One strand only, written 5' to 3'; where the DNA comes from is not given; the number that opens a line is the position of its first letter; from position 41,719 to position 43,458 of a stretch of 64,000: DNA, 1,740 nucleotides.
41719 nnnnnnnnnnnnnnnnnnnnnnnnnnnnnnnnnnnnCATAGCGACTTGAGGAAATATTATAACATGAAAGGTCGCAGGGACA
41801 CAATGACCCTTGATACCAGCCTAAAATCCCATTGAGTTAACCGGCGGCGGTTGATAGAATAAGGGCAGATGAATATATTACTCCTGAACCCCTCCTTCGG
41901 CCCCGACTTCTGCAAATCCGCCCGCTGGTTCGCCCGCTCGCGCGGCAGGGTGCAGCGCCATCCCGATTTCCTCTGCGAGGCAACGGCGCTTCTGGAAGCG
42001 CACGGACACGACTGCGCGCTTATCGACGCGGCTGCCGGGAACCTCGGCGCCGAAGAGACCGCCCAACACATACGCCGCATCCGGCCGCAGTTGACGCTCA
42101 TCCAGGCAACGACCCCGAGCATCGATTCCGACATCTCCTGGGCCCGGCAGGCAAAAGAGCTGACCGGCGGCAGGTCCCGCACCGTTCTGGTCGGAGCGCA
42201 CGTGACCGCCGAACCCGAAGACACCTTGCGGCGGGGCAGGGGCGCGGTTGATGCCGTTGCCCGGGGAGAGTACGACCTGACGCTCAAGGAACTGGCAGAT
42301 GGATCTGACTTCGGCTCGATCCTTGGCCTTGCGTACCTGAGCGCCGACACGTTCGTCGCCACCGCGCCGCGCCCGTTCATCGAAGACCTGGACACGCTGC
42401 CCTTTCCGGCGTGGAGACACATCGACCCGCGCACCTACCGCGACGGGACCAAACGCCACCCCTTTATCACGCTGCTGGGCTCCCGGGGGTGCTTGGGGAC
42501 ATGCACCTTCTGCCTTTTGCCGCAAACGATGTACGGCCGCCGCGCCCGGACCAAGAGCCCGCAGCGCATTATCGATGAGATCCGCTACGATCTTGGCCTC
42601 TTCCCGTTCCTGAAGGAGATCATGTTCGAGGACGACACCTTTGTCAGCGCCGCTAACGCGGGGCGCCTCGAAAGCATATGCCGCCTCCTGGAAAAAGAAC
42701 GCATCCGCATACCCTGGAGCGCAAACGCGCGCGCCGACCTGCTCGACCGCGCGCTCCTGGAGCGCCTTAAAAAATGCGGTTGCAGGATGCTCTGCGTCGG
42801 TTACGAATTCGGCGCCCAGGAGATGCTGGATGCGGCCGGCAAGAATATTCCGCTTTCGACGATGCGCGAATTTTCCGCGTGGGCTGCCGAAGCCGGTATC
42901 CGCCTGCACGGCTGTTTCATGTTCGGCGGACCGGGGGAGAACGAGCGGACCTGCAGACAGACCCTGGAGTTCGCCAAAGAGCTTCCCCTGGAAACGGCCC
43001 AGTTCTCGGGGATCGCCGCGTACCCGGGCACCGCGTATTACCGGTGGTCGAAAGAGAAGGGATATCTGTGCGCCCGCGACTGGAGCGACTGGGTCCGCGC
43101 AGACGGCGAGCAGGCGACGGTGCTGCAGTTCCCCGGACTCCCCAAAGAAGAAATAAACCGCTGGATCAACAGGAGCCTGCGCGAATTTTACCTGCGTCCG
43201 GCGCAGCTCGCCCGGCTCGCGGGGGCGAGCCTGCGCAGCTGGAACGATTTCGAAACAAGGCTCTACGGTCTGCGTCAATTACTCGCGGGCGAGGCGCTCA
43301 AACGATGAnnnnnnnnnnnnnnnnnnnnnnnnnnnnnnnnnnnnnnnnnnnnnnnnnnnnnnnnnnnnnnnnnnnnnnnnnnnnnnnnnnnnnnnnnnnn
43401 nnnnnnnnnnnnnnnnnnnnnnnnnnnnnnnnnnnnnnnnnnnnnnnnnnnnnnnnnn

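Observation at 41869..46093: Three tandem, translationally coupled B12-binding radical SAM paralogs in a polysaccharide locus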

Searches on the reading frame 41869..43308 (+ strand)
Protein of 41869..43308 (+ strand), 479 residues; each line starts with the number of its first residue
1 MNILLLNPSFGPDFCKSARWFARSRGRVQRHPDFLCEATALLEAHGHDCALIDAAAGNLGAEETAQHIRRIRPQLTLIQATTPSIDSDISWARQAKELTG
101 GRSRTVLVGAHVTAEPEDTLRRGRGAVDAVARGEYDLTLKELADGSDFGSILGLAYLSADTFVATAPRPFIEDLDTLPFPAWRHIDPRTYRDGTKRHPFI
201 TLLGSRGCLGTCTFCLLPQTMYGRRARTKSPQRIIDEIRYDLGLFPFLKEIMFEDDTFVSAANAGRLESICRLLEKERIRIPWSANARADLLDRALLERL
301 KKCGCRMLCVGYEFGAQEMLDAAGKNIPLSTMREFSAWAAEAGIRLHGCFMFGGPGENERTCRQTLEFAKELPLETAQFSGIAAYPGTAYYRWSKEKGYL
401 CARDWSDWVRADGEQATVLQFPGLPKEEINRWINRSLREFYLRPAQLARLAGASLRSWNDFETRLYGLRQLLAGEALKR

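Call 9: search_protein_families(library=pfam, proteins=[window:41869-43305:+], max_evalue=0.001)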
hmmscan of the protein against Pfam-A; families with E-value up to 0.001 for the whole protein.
window:41869-43305:+ (479 aa): 2 families
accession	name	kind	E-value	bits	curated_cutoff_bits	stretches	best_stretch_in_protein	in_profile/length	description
PF04055.27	Radical_SAM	-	1.8e-14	54.7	29.5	1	205-369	4-166/166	Radical SAM superfamily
PF02310.24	B12-binding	-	3.3e-11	43.5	32.1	1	40-142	22-120/121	B12 binding domain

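Call 10: search_protein_families(library=ncbifam, proteins=[window:41869-43305:+], max_evalue=0.001)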
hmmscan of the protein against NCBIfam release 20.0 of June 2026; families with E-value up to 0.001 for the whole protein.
window:41869-43305:+ (479 aa): 19 families
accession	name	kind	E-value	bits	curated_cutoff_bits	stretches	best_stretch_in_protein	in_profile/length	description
TIGR03471.1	HpnJ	equivalog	1e-98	331.3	577.6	1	4-465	5-457/472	hopanoid biosynthesis associated radical SAM protein HpnJ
TIGR02026.1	BchE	equivalog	1.6e-33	116.3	481.35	1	39-447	30-434/497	magnesium-protoporphyrin IX monomethyl ester anaerobic oxidative cyclase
NF033070.1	rSAM_AprD4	equivalog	2.1e-25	89.6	500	1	169-400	165-396/456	AprD4 family radical SAM diol-dehydratase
TIGR04014.1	B12_SAM_MJ_0865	equivalog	1.2e-24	86.9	360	1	102-388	67-352/434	methyl-coenzyme M reductase glutamine C-methyltransferase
NF050148.1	rSAM_ApyD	equivalog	1.6e-22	79.7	750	1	109-391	110-390/645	RiPP biosynthesis radical SAM protein ApyD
TIGR04072.2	rSAM_ladder_B12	equivalog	4.6e-22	78.3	360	1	199-400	180-378/443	lipid biosynthesis B12-binding/radical SAM protein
TIGR04367.1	HpnR_B12_rSAM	equivalog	1.2e-20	73.5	650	1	40-405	30-382/490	hopanoid C-3 methylase HpnR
TIGR04479.1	bcpD_PhpK_rSAM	subfamily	1.3e-20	73.3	600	1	139-371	188-408/504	PhpK family radical SAM P-methyltransferase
NF038361.1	rSAM_Sden_1168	equivalog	8.3e-19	67.5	575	1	118-398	190-477/560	Sden_1168 family B12-binding radical SAM P-methyltransferase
TIGR04295.1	B12_rSAM_oligo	hypoth_equivalog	1.4e-18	66.8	400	1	35-331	28-320/422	TIGR04295 family B12-binding domain-containing radical SAM protein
TIGR04385.1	B12_rSAM_cofa1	equivalog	7.3e-17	61.7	450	1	183-370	179-362/438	B12 lower ligand biosynthesis radical SAM protein BzaD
TIGR03975.1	rSAM_ocin_1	subfamily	2.1e-14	53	281.85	1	64-368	120-426/606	RiPP maturation radical SAM C-methyltransferase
NF033712.0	B12_rSAM_KedN5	subfamily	5.5e-11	41.4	700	1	103-239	92-234/624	KedN5 family methylcobalamin-dependent radical SAM C-methyltransferase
TIGR04013.1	B12_SAM_MJ_1487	hypoth_equivalog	1e-09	37.7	251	1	64-236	34-187/382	TIGR04013 family B12-binding domain/radical SAM domain-containing protein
TIGR04434.1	rSAM_Pput_1520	hypoth_equivalog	2.3e-08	33.1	550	1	206-385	259-450/515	B12-binding domain/radical SAM domain-containing protein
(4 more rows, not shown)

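Call 14: find_encoding_contigs(protein=window:41869-43308:+, flank=10000, max_places=6)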
Protein window:41869-43308:+ (479 aa): no gene with exactly this product is on record in the collection.

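Call 15: find_homologous_proteins(query=window:41869-43305:+, max_evalue=1e-20)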
Query window:41869-43305:+ (479 aa): 902 proteins with E <= 1e-20 among 8000 candidates; the best 120 are listed.
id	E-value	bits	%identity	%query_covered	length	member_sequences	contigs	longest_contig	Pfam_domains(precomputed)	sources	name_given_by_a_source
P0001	0.0e+0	1109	100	100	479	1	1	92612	PF04055.28,PF02310.25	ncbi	-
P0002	2.3e-179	615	54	99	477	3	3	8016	PF04055.28,PF02310.25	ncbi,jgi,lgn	-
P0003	3.6e-179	615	56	99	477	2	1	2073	PF04055.28,PF02310.25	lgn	-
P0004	1.2e-178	613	57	98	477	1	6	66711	PF04055.28,PF02310.25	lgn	-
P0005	1.5e-178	613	56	99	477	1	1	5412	PF04055.28,PF02310.25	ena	-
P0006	1.4e-177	610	55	99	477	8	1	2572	PF04055.28,PF02310.25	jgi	jgi:anaerobic magnesium-protoporphyrin IX monomethyl ester cyclase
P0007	1.4e-177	610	58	97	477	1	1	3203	PF04055.28,PF02310.25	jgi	jgi:radical SAM superfamily enzyme YgiQ (UPF0313 family)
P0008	1.0e-176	607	54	100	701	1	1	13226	PF13847.13,PF13489.13,PF13649.13,PF04055.28,PF08241.19,PF08242.19,PF02310.25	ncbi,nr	ncbi:MAG: radical SAM protein [Candidatus Omnitrophica bacterium]|nr:radical SAM protein [Candidatus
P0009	9.0e-176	604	55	98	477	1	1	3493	PF04055.28,PF02310.25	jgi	jgi:radical SAM superfamily enzyme YgiQ (UPF0313 family)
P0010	1.3e-175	603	55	98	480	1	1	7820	PF04055.28,PF02310.25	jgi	jgi:anaerobic magnesium-protoporphyrin IX monomethyl ester cyclase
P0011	1.9e-175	602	55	99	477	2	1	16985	PF04055.28,PF02310.25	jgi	-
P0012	5.3e-175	601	54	99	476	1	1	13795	PF04055.28,PF02310.25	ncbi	-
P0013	1.4e-174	600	54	98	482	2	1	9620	PF04055.28,PF02310.25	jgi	-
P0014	1.6e-174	599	55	98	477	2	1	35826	PF04055.28,PF02310.25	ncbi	-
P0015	1.7e-174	599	56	99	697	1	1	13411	PF13847.13,PF13489.13,PF02353.27,PF13649.13,PF04055.28,PF08241.19,PF08242.19,PF02310.25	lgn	-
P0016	2.0e-174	599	54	98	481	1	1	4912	PF04055.28,PF02310.25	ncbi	-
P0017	3.3e-174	598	54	99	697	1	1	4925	PF13847.13,PF13489.13,PF02353.27,PF13649.13,PF04055.28,PF08241.19,PF08242.19,PF02310.25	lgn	-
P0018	1.6e-173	596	55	99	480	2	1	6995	PF04055.28,PF02310.25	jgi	jgi:anaerobic magnesium-protoporphyrin IX monomethyl ester cyclase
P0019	6.9e-173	594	54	99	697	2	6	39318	PF13847.13,PF13489.13,PF02353.27,PF13649.13,PF04055.28,PF01728.26,PF08241.19,PF08242.19,PF02310.25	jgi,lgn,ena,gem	-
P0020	4.3e-172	591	54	99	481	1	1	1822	PF04055.28,PF02310.25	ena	-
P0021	1.0e-171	590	56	99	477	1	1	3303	PF04055.28,PF02310.25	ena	-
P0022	1.2e-171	590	54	98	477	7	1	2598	PF04055.28,PF02310.25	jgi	jgi:anaerobic magnesium-protoporphyrin IX monomethyl ester cyclase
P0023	5.7e-171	588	53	99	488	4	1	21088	PF04055.28,PF02310.25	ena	-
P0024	8.8e-171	587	54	98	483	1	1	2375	PF04055.28,PF02310.25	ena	-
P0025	1.4e-170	586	52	99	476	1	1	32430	PF04055.28,PF02310.25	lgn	-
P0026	4.0e-170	585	53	99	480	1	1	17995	PF04055.28,PF02310.25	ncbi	ncbi:MAG: radical SAM protein [Candidatus Omnitrophota bacterium]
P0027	5.4e-170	584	54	98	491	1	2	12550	PF04055.28,PF02310.25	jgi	jgi:anaerobic magnesium-protoporphyrin IX monomethyl ester cyclase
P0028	1.8e-169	583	54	98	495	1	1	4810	PF04055.28,PF02310.25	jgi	jgi:anaerobic magnesium-protoporphyrin IX monomethyl ester cyclase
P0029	3.3e-169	582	54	98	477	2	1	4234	PF04055.28,PF02310.25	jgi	-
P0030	4.2e-169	582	53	99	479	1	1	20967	PF04055.28,PF02310.25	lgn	-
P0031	1.4e-168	580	52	99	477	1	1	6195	PF04055.28,PF02310.25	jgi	jgi:radical SAM superfamily enzyme YgiQ (UPF0313 family)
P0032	1.5e-168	580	54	98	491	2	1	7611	PF04055.28,PF02310.25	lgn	-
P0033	1.8e-168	579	54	99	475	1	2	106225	PF04055.28,PF02310.25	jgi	-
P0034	1.8e-168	579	54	98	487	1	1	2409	PF04055.28,PF02310.25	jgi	jgi:anaerobic magnesium-protoporphyrin IX monomethyl ester cyclase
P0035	3.5e-168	579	53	98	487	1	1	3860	PF04055.28,PF02310.25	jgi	jgi:anaerobic magnesium-protoporphyrin IX monomethyl ester cyclase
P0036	3.7e-168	578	55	98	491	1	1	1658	PF04055.28,PF02310.25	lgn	-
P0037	4.3e-168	578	51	99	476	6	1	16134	PF04055.28,PF02310.25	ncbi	-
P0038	5.9e-168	578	54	99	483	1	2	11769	PF04055.28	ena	-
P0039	6.2e-168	578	54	99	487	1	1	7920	PF04055.28,PF02310.25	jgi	jgi:radical SAM superfamily enzyme YgiQ (UPF0313 family)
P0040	8.4e-168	577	54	98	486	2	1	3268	PF04055.28,PF02310.25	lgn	-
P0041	2.4e-167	576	52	99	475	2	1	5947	PF04055.28,PF02310.25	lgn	-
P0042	3.0e-167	575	52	99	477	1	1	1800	PF04055.28,PF02310.25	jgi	-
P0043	3.5e-167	575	53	99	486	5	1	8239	PF04055.28,PF02310.25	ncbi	-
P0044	3.8e-167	575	51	99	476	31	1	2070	PF04055.28,PF02310.25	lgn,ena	-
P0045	8.2e-167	574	55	99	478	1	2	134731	PF04055.28,PF02310.25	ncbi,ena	-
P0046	8.9e-167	574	55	97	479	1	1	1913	PF04055.28,PF02310.25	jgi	jgi:radical SAM superfamily enzyme YgiQ (UPF0313 family)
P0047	1.4e-166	573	53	99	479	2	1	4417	PF04055.28,PF02310.25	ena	-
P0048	1.8e-166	573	52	98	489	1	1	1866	PF04055.28,PF02310.25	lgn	-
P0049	2.3e-166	573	54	98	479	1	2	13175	PF04055.28,PF02310.25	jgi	-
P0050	3.4e-166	572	52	100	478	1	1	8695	PF04055.28,PF02310.25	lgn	-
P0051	3.5e-166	572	53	99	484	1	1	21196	PF04055.28,PF02310.25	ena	-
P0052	4.0e-166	572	53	99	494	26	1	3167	PF04055.28,PF02310.25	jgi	jgi:radical SAM superfamily enzyme YgiQ (UPF0313 family)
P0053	6.6e-166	571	51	99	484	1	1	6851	PF04055.28,PF02310.25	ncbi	-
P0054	9.9e-166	570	51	98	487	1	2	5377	PF04055.28,PF02310.25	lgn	-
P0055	1.6e-165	570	54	98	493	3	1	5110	PF04055.28,PF02310.25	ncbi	-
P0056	4.0e-165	568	53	97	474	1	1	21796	PF04055.28,PF02310.25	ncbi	-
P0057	5.4e-165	568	53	99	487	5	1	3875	PF04055.28,PF02310.25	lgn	-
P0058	5.4e-165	568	53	99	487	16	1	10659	PF04055.28,PF02310.25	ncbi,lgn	-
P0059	6.8e-165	568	54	98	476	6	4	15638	PF04055.28,PF02310.25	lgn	-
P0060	8.4e-165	567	53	99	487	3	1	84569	PF04055.28,PF02310.25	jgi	jgi:anaerobic magnesium-protoporphyrin IX monomethyl ester cyclase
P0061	9.3e-165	567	52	100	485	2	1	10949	PF04055.28,PF02310.25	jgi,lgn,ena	-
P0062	1.1e-164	567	54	99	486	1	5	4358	PF04055.28,PF02310.25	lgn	-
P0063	2.1e-164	566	52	99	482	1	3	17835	PF04055.28,PF02310.25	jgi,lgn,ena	-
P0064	2.4e-164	566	53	99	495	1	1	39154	PF04055.28,PF02310.25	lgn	-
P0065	2.8e-164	566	53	98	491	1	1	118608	PF04055.28,PF02310.25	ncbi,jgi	jgi:radical SAM superfamily enzyme YgiQ (UPF0313 family)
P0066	3.0e-164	566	55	93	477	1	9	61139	PF04055.28,PF02310.25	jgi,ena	-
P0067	3.9e-164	565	52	98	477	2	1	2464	PF04055.28,PF02310.25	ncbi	-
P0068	4.4e-164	565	51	99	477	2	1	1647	PF04055.28,PF02310.25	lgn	-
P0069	8.2e-164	564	54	99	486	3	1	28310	PF04055.28,PF02310.25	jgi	jgi:radical SAM superfamily enzyme YgiQ (UPF0313 family)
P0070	1.0e-163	564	53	99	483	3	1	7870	PF04055.28,PF02310.25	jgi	jgi:radical SAM superfamily enzyme YgiQ (UPF0313 family)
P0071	1.1e-163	564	53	98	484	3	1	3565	PF04055.28,PF02310.25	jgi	-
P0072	1.1e-163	564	51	100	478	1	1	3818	PF04055.28,PF02310.25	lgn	-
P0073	1.5e-163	563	51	99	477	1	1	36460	PF04055.28,PF02310.25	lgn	-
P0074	2.6e-163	562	53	99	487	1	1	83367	PF04055.28,PF02310.25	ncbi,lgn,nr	ncbi:MAG: hopanoid biosynthesis associated radical SAM protein HpnJ [Gemmatimonadota bacterium]|nr:M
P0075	2.9e-163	562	53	99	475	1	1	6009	PF04055.28,PF02310.25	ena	-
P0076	3.0e-163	562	51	99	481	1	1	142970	PF04055.28,PF02310.25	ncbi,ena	-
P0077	3.1e-163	562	54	99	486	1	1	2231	PF04055.28,PF02310.25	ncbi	-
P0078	3.8e-163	562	53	99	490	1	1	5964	PF04055.28,PF02310.25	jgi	jgi:radical SAM superfamily enzyme YgiQ (UPF0313 family)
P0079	6.7e-163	561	53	99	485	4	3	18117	PF04055.28,PF02310.25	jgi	jgi:radical SAM superfamily enzyme YgiQ (UPF0313 family)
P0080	7.1e-163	561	54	98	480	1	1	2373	PF04055.28,PF02310.25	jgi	jgi:radical SAM superfamily enzyme YgiQ (UPF0313 family)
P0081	8.3e-163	561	52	99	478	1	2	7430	PF04055.28,PF02310.25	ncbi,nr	ncbi:MAG: B12-binding domain-containing radical SAM protein [Chloroflexi bacterium]|nr:B12-binding d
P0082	2.4e-162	559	51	99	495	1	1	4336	PF04055.28,PF02310.25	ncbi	-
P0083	3.4e-162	559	53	99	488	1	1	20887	PF04055.28,PF02310.25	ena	-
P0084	4.7e-162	558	53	99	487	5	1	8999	PF04055.28,PF02310.25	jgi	jgi:radical SAM superfamily enzyme YgiQ (UPF0313 family)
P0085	5.4e-162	558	52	99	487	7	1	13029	PF04055.28,PF02310.25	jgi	jgi:anaerobic magnesium-protoporphyrin IX monomethyl ester cyclase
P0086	9.0e-162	557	54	99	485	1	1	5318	PF04055.28,PF02310.25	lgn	-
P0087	9.7e-162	557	54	99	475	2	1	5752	PF04055.28,PF02310.25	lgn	-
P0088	2.1e-161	556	52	98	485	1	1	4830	PF04055.28,PF02310.25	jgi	-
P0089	3.8e-161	555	50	99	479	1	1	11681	PF04055.28,PF02310.25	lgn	-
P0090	3.8e-161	555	53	99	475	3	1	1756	PF04055.28,PF02310.25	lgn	-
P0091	4.1e-161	555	54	99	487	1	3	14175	PF04055.28,PF02310.25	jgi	jgi:anaerobic magnesium-protoporphyrin IX monomethyl ester cyclase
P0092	5.4e-161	555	53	99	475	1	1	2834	PF04055.28,PF02310.25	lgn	-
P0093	6.4e-161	555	53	99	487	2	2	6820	PF04055.28,PF02310.25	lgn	-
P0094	6.9e-161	554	54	97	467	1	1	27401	PF04055.28,PF02310.25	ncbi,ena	-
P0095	9.6e-161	554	52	99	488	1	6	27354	PF04055.28,PF02310.25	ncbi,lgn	ncbi:MAG: hypothetical protein AMXMBFR4_06490 [Candidatus Hydrogenedentota bacterium]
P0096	1.2e-160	554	51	99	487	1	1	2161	PF04055.28,PF02310.25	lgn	-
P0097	1.5e-160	553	50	99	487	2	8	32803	PF04055.28,PF02310.25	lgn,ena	-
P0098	2.1e-160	553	53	97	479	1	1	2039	PF04055.28,PF02310.25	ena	-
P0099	3.3e-160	552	51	98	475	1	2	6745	PF04055.28,PF02310.25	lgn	-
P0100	3.4e-160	552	52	99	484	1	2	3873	PF04055.28,PF02310.25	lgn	-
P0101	3.8e-160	552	53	99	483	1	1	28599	PF04055.28,PF02310.25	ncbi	-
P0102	4.4e-160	552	53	98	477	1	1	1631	PF04055.28,PF02310.25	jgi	jgi:radical SAM superfamily enzyme YgiQ (UPF0313 family)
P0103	1.7e-159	550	52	99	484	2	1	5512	PF04055.28,PF02310.25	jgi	-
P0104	2.0e-159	550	50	98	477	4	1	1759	PF04055.28,PF02310.25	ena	-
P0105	2.2e-159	549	52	99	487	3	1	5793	PF04055.28,PF02310.25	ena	-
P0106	2.4e-159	549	53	99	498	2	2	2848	PF04055.28,PF02310.25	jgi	-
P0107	4.2e-159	549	51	99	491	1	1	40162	PF04055.28,PF02310.25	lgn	-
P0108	4.7e-159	548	51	99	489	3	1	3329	PF04055.28,PF02310.25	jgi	jgi:radical SAM superfamily enzyme YgiQ (UPF0313 family)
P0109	5.8e-159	548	52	99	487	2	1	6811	PF04055.28,PF02310.25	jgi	jgi:anaerobic magnesium-protoporphyrin IX monomethyl ester cyclase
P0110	1.0e-158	547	52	98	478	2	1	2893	PF04055.28,PF02310.25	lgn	-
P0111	1.1e-158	547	50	98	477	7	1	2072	PF04055.28,PF02310.25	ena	-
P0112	1.2e-158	547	51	99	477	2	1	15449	PF04055.28,PF02310.25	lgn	-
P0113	1.4e-158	547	54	93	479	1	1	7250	PF04055.28,PF02310.25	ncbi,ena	-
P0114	1.4e-158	547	50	99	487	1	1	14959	PF04055.28,PF02310.25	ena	-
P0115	1.5e-158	547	53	99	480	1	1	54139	PF04055.28,PF02310.25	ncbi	-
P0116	2.4e-158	546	51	97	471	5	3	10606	PF04055.28,PF02310.25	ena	-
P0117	2.5e-158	546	53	98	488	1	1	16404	PF04055.28,PF02310.25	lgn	-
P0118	2.9e-158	546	53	99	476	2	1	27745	PF04055.28,PF02310.25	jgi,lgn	-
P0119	2.9e-158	546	51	99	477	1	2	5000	PF04055.28,PF02310.25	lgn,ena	-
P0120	4.2e-158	545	53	99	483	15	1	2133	PF04055.28,PF02310.25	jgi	jgi:radical SAM superfamily enzyme YgiQ (UPF0313 family)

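Call 16: find_encoding_contigs(protein=P0001, flank=10000, max_places=3)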
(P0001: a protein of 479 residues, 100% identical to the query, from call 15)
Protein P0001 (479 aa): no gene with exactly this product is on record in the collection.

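Call 17: find_encoding_contigs(protein=P0045, flank=10000, max_places=3)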
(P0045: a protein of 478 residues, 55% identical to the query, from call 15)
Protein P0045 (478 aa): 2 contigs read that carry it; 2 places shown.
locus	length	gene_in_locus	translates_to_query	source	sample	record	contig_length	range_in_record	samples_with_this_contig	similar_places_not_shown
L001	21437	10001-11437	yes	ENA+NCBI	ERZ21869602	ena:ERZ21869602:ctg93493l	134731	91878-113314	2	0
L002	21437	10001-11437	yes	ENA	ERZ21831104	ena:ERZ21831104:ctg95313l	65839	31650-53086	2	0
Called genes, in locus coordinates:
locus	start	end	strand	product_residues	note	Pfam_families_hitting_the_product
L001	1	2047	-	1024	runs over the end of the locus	PF02811:PHP, PF07733:DNA_pol3_alpha, PF17657:DNA_pol3_finger, PF14579:HHH_6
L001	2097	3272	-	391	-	PF00817:IMS, PF11798:IMS_HHH (weak), PF21999:IMS_HHH_1 (faint), PF11799:IMS_C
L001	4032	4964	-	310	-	PF00072:Response_reg, PF00990:GGDEF (weak)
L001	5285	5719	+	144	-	PF00572:Ribosomal_L13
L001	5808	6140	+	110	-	PF00380:Ribosomal_S9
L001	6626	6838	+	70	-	-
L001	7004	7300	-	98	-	-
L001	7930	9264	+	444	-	PF13167:GTP-bdg_N, PF02421:FeoB_N (faint), PF16360:GTP-bdg_M, PF00350:Dynamin_N (faint), PF01926:MMR_HSR1, PF19275:HflX_C (weak)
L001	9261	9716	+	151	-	PF00293:NUDIX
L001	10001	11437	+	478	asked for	PF02310:B12-binding, PF04055:Radical_SAM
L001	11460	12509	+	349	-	PF04055:Radical_SAM, PF13186:SPASM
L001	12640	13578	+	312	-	PF03706:LPG_synthase_TM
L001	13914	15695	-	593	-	PF11932:DUF3450 (weak)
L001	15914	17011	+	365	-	PF01609:DDE_Tnp_1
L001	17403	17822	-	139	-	PF05025:RbsD_FucU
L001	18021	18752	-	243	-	PF00535:Glycos_transf_2, PF13641:Glyco_tranf_2_3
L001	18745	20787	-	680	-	PF13231:PMT_2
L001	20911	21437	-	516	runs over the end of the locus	PF00078:RVT_1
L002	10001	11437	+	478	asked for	PF02310:B12-binding, PF04055:Radical_SAM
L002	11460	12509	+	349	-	PF04055:Radical_SAM, PF13186:SPASM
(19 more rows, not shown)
